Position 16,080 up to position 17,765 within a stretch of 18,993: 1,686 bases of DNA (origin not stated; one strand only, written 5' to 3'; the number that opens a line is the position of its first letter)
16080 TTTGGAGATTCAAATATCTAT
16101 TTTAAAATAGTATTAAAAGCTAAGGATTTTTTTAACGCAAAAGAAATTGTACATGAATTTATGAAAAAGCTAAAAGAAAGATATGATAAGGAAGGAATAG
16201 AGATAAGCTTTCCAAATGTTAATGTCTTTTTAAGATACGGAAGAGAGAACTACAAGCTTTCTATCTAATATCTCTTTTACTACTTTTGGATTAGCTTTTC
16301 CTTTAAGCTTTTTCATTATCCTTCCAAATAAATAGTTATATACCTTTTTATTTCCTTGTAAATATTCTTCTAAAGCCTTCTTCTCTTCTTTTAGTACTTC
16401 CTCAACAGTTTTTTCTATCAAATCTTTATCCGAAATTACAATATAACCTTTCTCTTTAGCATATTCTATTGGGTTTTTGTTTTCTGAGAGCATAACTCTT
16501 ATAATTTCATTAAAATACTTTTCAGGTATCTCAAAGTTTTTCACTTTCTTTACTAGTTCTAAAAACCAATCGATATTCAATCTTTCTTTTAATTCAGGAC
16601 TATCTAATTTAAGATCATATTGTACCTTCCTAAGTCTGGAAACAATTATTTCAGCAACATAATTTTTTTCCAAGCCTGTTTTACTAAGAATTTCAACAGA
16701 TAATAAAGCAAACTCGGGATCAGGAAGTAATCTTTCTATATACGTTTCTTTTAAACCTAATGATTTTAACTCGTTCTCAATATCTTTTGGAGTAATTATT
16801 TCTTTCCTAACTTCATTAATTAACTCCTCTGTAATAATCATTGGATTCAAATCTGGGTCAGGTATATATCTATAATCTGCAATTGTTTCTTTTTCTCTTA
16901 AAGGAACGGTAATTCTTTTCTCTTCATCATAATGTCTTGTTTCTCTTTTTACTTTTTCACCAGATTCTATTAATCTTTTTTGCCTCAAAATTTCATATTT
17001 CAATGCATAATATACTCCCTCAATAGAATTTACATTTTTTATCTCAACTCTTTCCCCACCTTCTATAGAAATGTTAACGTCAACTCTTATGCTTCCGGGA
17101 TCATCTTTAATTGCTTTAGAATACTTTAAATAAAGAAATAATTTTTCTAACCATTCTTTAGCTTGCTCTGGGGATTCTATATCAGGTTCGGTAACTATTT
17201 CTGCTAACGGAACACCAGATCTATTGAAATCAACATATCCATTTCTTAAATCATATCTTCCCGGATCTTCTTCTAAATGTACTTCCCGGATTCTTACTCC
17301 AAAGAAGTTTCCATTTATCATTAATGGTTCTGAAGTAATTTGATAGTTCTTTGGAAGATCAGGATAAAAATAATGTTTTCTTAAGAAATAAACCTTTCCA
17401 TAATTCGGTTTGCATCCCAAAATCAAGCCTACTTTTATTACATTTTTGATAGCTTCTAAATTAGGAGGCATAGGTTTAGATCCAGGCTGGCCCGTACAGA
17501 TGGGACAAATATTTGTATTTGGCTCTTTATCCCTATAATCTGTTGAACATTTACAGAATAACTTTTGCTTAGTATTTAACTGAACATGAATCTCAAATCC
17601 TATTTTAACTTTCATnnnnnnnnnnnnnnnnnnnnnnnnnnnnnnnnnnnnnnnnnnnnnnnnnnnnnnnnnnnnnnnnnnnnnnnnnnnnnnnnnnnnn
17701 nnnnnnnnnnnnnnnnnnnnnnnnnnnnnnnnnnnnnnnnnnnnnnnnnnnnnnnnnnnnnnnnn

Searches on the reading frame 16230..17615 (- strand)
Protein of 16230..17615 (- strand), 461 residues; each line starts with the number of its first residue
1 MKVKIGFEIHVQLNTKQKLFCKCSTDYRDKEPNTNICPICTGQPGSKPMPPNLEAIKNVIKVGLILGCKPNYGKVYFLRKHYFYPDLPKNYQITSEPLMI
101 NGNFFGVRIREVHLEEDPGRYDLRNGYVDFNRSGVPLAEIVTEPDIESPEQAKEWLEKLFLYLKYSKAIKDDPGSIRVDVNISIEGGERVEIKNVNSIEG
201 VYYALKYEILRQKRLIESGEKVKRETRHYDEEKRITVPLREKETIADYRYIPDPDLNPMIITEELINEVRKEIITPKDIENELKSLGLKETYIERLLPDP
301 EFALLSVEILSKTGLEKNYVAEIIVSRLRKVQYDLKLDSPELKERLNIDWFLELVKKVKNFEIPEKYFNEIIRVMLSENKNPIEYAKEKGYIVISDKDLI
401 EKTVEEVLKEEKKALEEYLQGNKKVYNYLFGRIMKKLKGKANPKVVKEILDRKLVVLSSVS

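Call 89: find_encoding_contigs(protein=window:16230-17615:-, flank=10000, max_places=3)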
Protein window:16230-17615:- (461 aa): 1 contig read that carries it; 1 place shown.
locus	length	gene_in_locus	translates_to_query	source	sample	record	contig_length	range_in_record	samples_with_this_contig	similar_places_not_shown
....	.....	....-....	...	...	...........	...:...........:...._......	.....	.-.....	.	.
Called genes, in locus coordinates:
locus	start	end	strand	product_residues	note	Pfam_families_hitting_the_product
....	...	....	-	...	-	-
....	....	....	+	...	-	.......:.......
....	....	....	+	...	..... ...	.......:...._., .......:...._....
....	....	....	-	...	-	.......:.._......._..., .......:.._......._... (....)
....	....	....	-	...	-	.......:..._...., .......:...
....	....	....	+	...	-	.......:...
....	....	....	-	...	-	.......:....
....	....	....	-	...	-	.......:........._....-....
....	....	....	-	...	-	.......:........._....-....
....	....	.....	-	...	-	?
